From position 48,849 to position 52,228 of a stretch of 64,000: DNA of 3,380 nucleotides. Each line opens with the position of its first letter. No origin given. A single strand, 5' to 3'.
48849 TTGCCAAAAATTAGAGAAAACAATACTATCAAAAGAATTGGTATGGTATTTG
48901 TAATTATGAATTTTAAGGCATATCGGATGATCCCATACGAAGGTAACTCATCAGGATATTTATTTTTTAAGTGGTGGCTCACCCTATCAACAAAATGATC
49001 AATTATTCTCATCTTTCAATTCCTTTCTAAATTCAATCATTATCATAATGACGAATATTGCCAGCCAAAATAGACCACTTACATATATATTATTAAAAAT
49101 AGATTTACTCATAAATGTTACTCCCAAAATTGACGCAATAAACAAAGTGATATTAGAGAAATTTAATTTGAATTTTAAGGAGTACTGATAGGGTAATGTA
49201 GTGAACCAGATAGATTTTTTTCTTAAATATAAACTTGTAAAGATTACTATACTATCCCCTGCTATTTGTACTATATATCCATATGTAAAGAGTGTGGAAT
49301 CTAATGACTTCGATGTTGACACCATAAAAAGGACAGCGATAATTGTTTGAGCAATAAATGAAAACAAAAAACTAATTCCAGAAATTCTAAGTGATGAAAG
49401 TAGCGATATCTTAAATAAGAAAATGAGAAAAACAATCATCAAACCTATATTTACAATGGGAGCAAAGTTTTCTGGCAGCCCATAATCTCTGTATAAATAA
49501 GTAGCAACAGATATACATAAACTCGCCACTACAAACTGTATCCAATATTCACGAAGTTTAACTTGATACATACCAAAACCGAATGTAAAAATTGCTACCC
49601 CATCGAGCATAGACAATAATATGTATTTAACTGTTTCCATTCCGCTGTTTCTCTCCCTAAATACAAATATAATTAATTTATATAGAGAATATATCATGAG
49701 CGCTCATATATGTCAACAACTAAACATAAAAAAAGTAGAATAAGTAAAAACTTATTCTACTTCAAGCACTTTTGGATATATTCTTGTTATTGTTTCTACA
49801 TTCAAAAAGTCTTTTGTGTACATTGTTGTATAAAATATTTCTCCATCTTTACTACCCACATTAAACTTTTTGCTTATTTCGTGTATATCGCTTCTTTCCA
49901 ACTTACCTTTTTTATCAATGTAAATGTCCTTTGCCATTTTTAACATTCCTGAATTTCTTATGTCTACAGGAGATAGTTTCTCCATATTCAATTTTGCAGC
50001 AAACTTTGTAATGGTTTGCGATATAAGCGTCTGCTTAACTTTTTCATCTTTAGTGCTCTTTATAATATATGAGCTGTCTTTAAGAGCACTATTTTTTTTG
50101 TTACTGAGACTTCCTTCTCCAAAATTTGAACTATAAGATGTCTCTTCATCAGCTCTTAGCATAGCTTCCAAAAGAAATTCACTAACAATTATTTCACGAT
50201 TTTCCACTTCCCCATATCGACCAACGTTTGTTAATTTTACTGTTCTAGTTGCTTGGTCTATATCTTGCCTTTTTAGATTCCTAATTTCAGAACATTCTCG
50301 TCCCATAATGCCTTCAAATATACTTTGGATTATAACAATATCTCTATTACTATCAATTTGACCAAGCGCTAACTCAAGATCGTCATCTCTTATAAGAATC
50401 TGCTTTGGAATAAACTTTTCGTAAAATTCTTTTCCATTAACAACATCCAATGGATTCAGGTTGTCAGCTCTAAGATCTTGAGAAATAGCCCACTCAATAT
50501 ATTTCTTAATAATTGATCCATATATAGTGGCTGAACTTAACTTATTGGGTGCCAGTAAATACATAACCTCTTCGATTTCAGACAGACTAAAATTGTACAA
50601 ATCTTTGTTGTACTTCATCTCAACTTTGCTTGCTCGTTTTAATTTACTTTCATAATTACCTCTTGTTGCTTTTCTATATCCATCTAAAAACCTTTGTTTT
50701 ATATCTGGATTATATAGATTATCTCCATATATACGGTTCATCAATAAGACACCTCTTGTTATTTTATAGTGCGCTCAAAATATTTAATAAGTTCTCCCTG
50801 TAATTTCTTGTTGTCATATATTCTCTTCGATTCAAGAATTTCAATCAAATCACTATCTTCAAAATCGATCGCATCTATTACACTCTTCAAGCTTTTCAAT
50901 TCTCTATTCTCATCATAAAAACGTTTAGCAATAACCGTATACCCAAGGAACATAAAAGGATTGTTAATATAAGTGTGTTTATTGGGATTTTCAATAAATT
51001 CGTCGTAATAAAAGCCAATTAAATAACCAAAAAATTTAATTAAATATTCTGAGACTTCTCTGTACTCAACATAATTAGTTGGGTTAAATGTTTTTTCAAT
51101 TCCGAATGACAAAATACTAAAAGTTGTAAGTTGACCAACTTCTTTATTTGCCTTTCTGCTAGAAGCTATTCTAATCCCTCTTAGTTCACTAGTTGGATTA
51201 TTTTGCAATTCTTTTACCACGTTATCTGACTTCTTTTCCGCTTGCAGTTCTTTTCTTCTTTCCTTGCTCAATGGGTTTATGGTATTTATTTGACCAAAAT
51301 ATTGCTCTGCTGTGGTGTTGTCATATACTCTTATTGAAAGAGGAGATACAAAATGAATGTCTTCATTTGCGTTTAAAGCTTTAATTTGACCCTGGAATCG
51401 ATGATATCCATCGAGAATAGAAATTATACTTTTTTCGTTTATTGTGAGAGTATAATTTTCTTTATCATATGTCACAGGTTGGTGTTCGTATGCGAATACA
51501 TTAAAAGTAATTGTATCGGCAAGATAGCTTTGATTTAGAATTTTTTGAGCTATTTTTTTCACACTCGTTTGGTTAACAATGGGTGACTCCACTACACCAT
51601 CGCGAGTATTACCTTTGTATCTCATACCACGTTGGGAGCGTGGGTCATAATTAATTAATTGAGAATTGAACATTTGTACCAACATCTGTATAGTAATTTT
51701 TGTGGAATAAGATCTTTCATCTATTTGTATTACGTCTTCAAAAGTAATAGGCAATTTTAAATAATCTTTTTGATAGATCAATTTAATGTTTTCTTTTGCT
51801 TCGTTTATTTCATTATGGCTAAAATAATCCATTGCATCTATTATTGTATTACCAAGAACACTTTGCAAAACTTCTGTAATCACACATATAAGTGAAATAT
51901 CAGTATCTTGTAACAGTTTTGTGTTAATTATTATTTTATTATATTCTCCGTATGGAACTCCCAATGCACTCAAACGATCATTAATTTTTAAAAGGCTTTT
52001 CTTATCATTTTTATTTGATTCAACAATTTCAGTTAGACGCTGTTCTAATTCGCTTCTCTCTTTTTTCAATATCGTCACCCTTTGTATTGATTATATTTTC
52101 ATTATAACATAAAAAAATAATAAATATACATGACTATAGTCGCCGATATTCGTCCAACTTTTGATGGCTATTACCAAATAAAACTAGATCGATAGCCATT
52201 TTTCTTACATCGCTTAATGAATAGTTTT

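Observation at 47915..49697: Compact agr-like peptide quorum-sensing cassette inside a phage-like element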

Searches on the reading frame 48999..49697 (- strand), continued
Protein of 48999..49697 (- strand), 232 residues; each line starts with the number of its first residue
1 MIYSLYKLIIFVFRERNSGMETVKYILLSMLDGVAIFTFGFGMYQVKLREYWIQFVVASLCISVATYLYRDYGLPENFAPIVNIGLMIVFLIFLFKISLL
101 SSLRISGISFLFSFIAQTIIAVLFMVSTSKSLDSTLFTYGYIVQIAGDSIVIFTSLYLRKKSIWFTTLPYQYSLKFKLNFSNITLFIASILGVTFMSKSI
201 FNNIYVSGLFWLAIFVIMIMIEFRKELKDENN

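Call 83: search_solved_structures(query=A8, max_evalue=10)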
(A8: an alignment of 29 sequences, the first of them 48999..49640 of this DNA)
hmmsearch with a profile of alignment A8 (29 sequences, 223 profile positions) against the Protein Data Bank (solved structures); distinct sequences matched with E-value up to 10: 0.

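Call 106: search_protein_families(library=padloc, proteins=[window:48999-49640:-], max_evalue=0.01)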
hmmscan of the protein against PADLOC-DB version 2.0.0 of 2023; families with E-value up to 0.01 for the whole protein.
window:48999-49640:- (213 aa): 0 families

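Call 119: fold_search(model_id=the predicted structure, library=viral)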
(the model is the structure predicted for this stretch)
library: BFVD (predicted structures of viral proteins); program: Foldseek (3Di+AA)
matches with E <= 10: 68; with E <= 0.001: 0
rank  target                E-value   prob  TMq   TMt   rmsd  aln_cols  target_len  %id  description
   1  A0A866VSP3            3.0e-01  0.33  0.25  0.17  15.8       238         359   15  G protein-coupled receptor-4B [Elephant endotheliotropic herpesvirus 3A]
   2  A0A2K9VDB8            1.9e+00  0.07  0.18  0.15  17.1       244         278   10  Nicotinamide mononucleotide transporter [Lactobacillus phage Semele]
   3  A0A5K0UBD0            2.1e+00  0.10  0.27  0.23  14.4       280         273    8  Carrier superfamily protein [Yasminevirus sp. GU-2018]
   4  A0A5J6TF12            2.3e+00  0.09  0.16  0.13  17.7       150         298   12  Helix-turn-helix DNA binding domain protein [Mycobacterium phage MalagasyRose]
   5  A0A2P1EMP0            2.3e+00  0.07  0.22  0.21  15.7       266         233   13  Mitochondrial carrier protein [Moumouvirus australiensis]
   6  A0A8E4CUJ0            2.5e+00  0.06  0.18  0.07  18.5       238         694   13  (no name in the UniProt tables at hand)
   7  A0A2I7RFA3            2.8e+00  0.10  0.21  0.27  13.5       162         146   15  (no name in the UniProt tables at hand)
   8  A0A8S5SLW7            2.9e+00  0.09  0.21  0.22  14.5       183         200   17  Uncharacterized protein [Podoviridae sp. ctHMt20]
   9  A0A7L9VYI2            3.5e+00  0.11  0.31  0.17  14.1       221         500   12  (no name in the UniProt tables at hand)
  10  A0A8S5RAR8            3.5e+00  0.05  0.20  0.06  17.5       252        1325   11  Minor tail protein [virus sp. ctRTq15]
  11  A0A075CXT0            3.8e+00  0.15  0.36  0.32   9.7       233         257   11  Membrane protein EE31 [Elephant endotheliotropic herpesvirus 5]
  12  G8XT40                3.8e+00  0.11  0.26  0.23  12.3       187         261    9  Membrane protein S19 [Saimiriine betaherpesvirus 4]
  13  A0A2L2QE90            4.0e+00  0.06  0.20  0.22  16.7       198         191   14  G-protein coupled receptors family 1 profile domain-containing protein [Human herpesvirus 6B]
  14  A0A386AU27            4.0e+00  0.03  0.18  0.14  18.1       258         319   14  G protein-coupled receptor 6 [Elephant endotheliotropic herpesvirus 1A]
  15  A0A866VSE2            4.4e+00  0.10  0.30  0.26  10.9       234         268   11  Protein E14.1 [Elephant endotheliotropic herpesvirus 3A]
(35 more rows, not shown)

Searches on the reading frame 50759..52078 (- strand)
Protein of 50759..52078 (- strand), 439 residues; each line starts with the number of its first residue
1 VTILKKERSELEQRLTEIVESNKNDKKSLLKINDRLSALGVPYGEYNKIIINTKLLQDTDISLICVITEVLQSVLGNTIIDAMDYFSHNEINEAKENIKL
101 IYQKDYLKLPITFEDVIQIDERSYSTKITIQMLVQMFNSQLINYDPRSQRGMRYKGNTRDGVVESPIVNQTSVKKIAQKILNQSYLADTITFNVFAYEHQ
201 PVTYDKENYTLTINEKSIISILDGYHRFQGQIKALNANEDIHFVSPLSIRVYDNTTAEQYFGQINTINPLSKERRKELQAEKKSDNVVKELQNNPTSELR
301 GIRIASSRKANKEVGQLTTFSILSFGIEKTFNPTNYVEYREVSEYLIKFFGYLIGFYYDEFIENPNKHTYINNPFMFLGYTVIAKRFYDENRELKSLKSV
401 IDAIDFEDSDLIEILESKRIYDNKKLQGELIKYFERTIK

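Call 3: search_protein_families(library=pfam, proteins=[window:50759-52078:-], max_evalue=1)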
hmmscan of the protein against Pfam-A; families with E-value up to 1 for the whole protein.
window:50759-52078:- (439 aa): 3 families
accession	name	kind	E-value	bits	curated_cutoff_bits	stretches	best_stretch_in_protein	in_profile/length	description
PF14072.11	DndB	-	7.9e-08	32.2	29.1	1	116-348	6-231/338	DNA-sulfur modification-associated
PF08863.15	YolD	-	0.19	12.3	27.5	0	241-273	40-72/94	YolD-like protein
PF21173.2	DksA-like_N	-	0.24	12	27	0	277-307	33-63/65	DnaK suppressor protein-like, N-terminal domain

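Call 4: search_protein_families(library=ncbifam, proteins=[window:50759-52078:-], max_evalue=1)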
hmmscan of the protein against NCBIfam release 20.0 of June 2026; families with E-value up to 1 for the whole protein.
window:50759-52078:- (439 aa): 0 families

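Call 6: search_protein_families(library=phrogs, proteins=[window:50759-52078:-], max_evalue=0.01)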
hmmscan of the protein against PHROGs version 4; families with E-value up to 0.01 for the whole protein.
window:50759-52078:- (439 aa): 1 family
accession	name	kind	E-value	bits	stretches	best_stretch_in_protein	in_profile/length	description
phrog_5732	-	unknown function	1.7e-92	311.6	1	6-420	2-418/441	-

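Call 18: search_dna_similar(query=window:50759-52078:-, collection=phages, mode=protein, max_rows=20)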
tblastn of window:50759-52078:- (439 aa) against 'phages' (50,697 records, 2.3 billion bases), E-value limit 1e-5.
Records with a match: 39; places in all: 39; records where one place covers at least 80% of the query: 14.
Best place of each record, by identity: <60% 39.
By first word of the organism name: Bacillus 24; Mammaliicoccus 4; Staphylococcus 4; Clostridioides 3; Geobacillus 2; Psychrobacillus 1; Clostridium 1.
By host as written in the record: Bacillus subtilis BEST7003 9; Bacillus subtilis 5; Bacillus subtilis subsp. subtilis str. 168 5; - 3; Bacillus subtilis Delta6 3; Staphylococcus epidermidis 36-1 2; Clostridioides difficile 2; Psychrobacillus psychrodurans 1; and 9 more.
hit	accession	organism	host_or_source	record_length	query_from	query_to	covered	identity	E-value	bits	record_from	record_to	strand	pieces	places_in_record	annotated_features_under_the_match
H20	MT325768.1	Psychrobacillus phage Perkons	Psychrobacillus psychrodurans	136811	56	434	86%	30.5%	1e-42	166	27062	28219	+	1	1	putative DNA-sulfur modification-associated protein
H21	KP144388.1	Geobacillus virus E3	failed fermentation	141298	6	406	91%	28.5%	6e-39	155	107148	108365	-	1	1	putative DNA sulfur modification protein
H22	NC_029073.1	Geobacillus virus E3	failed fermentation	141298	6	406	91%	28.5%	6e-39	155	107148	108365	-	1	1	putative DNA sulfur modification protein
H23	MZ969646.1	Bacillus phage BUCT082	Bacillus subtilis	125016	64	418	81%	27.6%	7e-36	146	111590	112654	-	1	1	hypothetical protein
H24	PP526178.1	Bacillus phage phi3T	Bacillus subtilis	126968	64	418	81%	27.6%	7e-36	146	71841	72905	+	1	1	record has no annotation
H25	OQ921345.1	Bacillus phage SPbetaL5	Bacillus subtilis BEST7003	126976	64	418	81%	27.6%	7e-36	146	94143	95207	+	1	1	hypothetical protein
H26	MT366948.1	Bacillus phage Hyb3phi3Ts-SPbeta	Bacillus subtilis subsp. subtilis str. ...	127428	64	418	81%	27.6%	7e-36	146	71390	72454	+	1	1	hypothetical protein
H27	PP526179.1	Bacillus phage phi3T-SPBeta hybrid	Bacillus subtilis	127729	64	418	81%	27.6%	7e-36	146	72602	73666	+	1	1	record has no annotation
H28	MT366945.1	Bacillus phage phi3Ts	Bacillus subtilis subsp. subtilis str. ...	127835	64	418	81%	27.6%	7e-36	146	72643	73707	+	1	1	hypothetical protein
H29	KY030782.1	Bacillus phage phi3T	Bacillus subtilis str. 168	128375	64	418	81%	27.6%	7e-36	146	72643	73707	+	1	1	hypothetical protein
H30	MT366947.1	Bacillus phage Hyb2phi3Ts-SPbeta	Bacillus subtilis subsp. subtilis str. ...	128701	64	418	81%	27.6%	7e-36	146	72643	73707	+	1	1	hypothetical protein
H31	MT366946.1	Bacillus phage Hyb1phi3Ts-SPbeta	Bacillus subtilis subsp. subtilis str. ...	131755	64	418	81%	27.6%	7e-36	146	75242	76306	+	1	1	hypothetical protein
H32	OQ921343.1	Bacillus phage SPbetaL3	Bacillus subtilis BEST7003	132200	64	418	81%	27.6%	7e-36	146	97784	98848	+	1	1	hypothetical protein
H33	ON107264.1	Bacillus phage BUCT083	Bacillus subtilis subsp. subtilis str. ...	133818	64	418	81%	27.6%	7e-36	146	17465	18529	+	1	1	hypothetical protein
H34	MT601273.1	Bacillus phage vB_BsuS-Goe12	Bacillus subtilis Delta6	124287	67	406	77%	28.7%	1e-30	131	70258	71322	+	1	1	hypothetical: hypothetical protein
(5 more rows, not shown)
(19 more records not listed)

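Call 19: get_annotated_region(hit=H29, flank=9000)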
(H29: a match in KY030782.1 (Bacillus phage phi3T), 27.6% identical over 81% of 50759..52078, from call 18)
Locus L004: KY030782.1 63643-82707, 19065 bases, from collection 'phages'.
description: Bacillus phage phi3T, complete genome.
organism: Bacillus phage phi3T (NCBI taxid 10736)
taxonomy: Viruses; Duplodnaviria; Heunggongvirae; Uroviricota; Caudoviricetes; Spbetavirus
host: Bacillus subtilis str. 168; source: -; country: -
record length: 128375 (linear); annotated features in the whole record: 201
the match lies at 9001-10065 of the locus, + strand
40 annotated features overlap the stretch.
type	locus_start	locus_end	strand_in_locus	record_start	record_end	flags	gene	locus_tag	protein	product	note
CDS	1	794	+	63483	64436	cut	-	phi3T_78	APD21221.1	hypothetical protein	phi3T_78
CDS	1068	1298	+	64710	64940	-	-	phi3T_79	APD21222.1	hypothetical protein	phi3T_79; similar to SPbeta: NP_046624.1_72|yopB|hypothetical_protein, eval 3E-47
CDS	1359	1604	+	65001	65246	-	-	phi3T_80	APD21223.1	hypothetical protein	phi3T_80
CDS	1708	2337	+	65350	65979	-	-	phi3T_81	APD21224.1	hypothetical protein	phi3T_81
CDS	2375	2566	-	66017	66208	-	-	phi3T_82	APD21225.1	hypothetical protein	phi3T_82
CDS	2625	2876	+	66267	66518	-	-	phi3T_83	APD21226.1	hypothetical protein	phi3T_83; similar to SPbeta: NP_046627.1_75|yopE|hypothetical_protein, eval 3E-57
CDS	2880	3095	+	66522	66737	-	-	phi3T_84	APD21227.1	hypothetical protein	phi3T_84; similar to SPbeta: NP_046628.1_76|yopF|hypothetical_protein, eval 3E-47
CDS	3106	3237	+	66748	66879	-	-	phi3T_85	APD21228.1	hypothetical protein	phi3T_85; similar to SPbeta: NP_046629.1_77|yopG|hypothetical_protein, eval 5E-26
CDS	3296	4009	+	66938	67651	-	-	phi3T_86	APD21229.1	hypothetical protein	phi3T_86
CDS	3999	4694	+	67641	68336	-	-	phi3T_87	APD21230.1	hypothetical protein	phi3T_87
CDS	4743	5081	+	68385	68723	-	-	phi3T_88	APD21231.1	hypothetical protein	phi3T_88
CDS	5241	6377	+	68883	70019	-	-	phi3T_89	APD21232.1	arbitrium communication peptide receptor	phi3T_89; similar to SPbeta: NP_046633.1_81|yopK|hypothetical_protein; AimR, arbitrium communication peptide receptor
CDS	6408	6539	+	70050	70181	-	-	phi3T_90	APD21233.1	arbitrium peptide precursor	phi3T_90; AimP, arbitrium peptide precursor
CDS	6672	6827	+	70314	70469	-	-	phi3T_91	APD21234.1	arbitrium putative lysogeny regulator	phi3T_91; similar to SPbeta: NP_046711.1_159|yosL|hypothetical_protein; AimX, arbitrium putative lysogeny regulator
CDS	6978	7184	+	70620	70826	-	-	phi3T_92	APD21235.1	hypothetical protein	phi3T_92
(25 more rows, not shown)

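Call 20: get_annotated_region(hit=H20, flank=9000)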
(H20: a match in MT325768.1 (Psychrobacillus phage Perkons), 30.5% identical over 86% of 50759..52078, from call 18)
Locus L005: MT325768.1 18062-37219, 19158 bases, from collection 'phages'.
description: Psychrobacillus phage Perkons, complete genome.
organism: Psychrobacillus phage Perkons (NCBI taxid 2729574)
taxonomy: Viruses; Duplodnaviria; Heunggongvirae; Uroviricota; Caudoviricetes
host: Psychrobacillus psychrodurans; source: ice-free soil sample (4-10 cm depth) collected near Rasmussen hut; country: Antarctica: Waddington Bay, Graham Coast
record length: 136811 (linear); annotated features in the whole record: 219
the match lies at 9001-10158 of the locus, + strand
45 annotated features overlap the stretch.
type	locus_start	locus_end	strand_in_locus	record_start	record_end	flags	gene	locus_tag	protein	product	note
CDS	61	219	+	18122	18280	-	-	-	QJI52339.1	hypothetical protein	ORF42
CDS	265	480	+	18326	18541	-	-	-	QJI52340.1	hypothetical protein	ORF43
CDS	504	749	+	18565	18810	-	-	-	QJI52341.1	hypothetical protein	ORF44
CDS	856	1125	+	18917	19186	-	-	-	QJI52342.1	hypothetical protein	ORF45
CDS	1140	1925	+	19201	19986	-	-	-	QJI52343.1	antirepressor protein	ORF46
CDS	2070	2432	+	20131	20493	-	-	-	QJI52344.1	Bro family antirepressor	ORF47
CDS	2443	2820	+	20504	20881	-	-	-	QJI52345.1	Bro family antirepressor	ORF48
CDS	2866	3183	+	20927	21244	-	-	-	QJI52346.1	hypothetical protein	ORF49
CDS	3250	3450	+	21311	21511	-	-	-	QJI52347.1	hypothetical protein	ORF50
CDS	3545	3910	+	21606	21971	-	-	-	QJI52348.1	hypothetical protein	ORF51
CDS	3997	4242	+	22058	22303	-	-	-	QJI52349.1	YgiT family zinc finger protein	ORF52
CDS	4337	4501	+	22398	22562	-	-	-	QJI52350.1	hypothetical protein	ORF53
CDS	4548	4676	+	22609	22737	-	-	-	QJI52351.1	hypothetical protein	ORF54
CDS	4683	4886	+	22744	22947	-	-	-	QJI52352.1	hypothetical protein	ORF55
CDS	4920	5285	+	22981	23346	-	-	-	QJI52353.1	hypothetical protein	ORF56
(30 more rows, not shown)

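Call 106: search_protein_families(library=padloc, proteins=[window:50759-52078:-], max_evalue=0.01)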
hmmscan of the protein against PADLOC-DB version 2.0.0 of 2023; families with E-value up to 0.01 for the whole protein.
window:50759-52078:- (439 aa): 0 families
